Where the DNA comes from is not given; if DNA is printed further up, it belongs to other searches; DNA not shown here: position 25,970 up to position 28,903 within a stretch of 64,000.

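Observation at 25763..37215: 11.4-kb cargo element with IS1595-type ends and intact 8-bp duplication, splitting an ABC-2 permease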

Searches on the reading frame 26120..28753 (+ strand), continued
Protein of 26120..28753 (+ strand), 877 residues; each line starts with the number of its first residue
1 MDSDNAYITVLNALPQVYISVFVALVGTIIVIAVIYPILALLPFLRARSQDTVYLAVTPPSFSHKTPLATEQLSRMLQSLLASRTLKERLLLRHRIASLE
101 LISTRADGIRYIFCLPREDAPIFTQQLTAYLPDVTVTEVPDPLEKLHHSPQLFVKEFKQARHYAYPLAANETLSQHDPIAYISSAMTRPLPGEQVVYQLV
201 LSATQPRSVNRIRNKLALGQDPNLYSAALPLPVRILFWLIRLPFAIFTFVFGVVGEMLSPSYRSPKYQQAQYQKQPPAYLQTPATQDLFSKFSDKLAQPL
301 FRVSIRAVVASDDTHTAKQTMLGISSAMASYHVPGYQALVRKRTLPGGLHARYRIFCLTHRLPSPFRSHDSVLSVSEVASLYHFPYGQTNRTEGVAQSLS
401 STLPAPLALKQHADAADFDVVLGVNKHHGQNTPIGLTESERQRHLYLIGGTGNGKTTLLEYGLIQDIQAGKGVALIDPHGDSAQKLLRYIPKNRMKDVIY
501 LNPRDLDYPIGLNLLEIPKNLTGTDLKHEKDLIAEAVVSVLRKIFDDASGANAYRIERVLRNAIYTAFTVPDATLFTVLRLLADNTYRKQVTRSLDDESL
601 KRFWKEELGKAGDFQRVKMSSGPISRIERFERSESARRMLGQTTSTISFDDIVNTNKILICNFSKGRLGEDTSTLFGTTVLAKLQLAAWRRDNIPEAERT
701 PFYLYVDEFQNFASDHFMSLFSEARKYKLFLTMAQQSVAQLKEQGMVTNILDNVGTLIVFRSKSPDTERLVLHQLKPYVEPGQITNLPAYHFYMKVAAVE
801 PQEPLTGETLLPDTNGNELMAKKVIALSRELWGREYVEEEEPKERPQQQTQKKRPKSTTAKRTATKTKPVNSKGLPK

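Call 95: search_solved_structures(query=window:26120-28753:+, max_evalue=0.01)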
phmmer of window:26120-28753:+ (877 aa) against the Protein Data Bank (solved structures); distinct sequences matched with E-value up to 0.01: 0.

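Call 99: search_solved_structures(query=A2, max_evalue=0.01)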
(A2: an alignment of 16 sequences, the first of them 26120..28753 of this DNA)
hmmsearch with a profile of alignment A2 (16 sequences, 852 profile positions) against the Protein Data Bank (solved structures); distinct sequences matched with E-value up to 0.01: 4.
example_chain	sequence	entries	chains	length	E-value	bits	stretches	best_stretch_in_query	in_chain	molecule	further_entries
1gl6_A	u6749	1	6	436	3.9e-10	41.8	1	428-474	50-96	ATPASE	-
1e9r_A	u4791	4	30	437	3.9e-10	41.8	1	428-474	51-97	CONJUGAL TRANSFER PROTEIN TRWB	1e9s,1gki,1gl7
6sz9_A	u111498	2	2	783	3.2e-07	32.1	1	424-471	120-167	IcmO (DotL)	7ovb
9x1l_A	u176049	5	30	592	0.0061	18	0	429-471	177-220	DNA helicase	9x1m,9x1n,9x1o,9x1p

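Call 101: find_encoding_contigs(protein=P0189, flank=10000, max_places=2)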
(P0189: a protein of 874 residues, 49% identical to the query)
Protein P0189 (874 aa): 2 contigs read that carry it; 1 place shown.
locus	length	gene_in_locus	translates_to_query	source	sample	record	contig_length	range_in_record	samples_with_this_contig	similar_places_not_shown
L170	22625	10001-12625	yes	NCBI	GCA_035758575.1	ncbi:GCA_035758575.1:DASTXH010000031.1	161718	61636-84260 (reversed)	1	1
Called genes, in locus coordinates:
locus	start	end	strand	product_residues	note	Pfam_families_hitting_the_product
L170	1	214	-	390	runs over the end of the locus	-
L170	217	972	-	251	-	-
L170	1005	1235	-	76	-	PF12844:HTH_19, PF13560:HTH_31, PF01381:HTH_3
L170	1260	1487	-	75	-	PF13560:HTH_31, PF12844:HTH_19, PF01381:HTH_3, PF13443:HTH_26 (weak)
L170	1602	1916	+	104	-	-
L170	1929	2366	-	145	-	-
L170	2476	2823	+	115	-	PF04956:TrbC, PF18895:T4SS_pilin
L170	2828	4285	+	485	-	PF18895:T4SS_pilin, PF04610:TrbL (weak)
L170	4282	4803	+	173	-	PF12666:PrgI (weak)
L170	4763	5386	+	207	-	PF26593:TraC-like (weak)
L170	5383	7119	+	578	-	PF01935:DUF87, PF12846:AAA_10, PF19044:P-loop_TraG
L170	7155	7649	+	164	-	PF05257:CHAP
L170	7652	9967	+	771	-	-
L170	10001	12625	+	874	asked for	PF10412:TrwB_AAD_bind (faint), PF12696:TraG-D_C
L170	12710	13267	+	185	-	PF01725:Ham1p_like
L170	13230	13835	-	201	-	PF13207:AAA_17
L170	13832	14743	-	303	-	PF13489:Methyltransf_23, PF08241:Methyltransf_11 (weak), PF08242:Methyltransf_12 (weak), PF13649:Methyltransf_25 (weak)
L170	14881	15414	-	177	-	-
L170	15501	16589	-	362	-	PF00288:GHMP_kinases_N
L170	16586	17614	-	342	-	PF08933:PrnB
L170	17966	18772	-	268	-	-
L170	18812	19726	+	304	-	-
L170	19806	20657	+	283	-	PF13643:DUF4145 (faint)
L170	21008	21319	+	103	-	PF12599:DUF3768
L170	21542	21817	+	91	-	-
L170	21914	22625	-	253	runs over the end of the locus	PF13814:Replic_Relax (weak)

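Call 104: find_related_loci(query=A2, collection=viral_contigs, flank=10000)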
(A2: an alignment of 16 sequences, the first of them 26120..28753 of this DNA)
Query A2 (877 aa) in viral_contigs; peptide patterns used: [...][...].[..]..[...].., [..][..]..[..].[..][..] (x = any residue, [..] = any of these).
600 stretches matched a pattern (row limit reached: there are more); 9 encode a relative of the query (tblastn E <= 1e-3); 9 distinct loci.
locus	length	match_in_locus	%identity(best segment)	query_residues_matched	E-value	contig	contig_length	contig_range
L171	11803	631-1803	35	374-770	1e-70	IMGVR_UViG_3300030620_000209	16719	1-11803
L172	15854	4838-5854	35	441-795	4e-66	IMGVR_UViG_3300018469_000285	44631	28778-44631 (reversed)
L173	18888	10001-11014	32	410-766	8e-44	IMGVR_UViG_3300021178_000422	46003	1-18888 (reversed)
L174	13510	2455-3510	32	439-803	2e-43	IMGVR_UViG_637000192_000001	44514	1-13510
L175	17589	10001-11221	28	373-793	6e-40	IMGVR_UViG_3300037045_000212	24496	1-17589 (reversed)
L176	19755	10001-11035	31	477-835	5e-39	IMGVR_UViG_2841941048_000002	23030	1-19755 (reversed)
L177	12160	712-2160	25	368-856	5e-36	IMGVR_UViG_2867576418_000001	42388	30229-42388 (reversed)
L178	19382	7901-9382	26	287-801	2e-33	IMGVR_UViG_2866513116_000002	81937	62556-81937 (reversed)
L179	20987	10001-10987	25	422-770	6e-25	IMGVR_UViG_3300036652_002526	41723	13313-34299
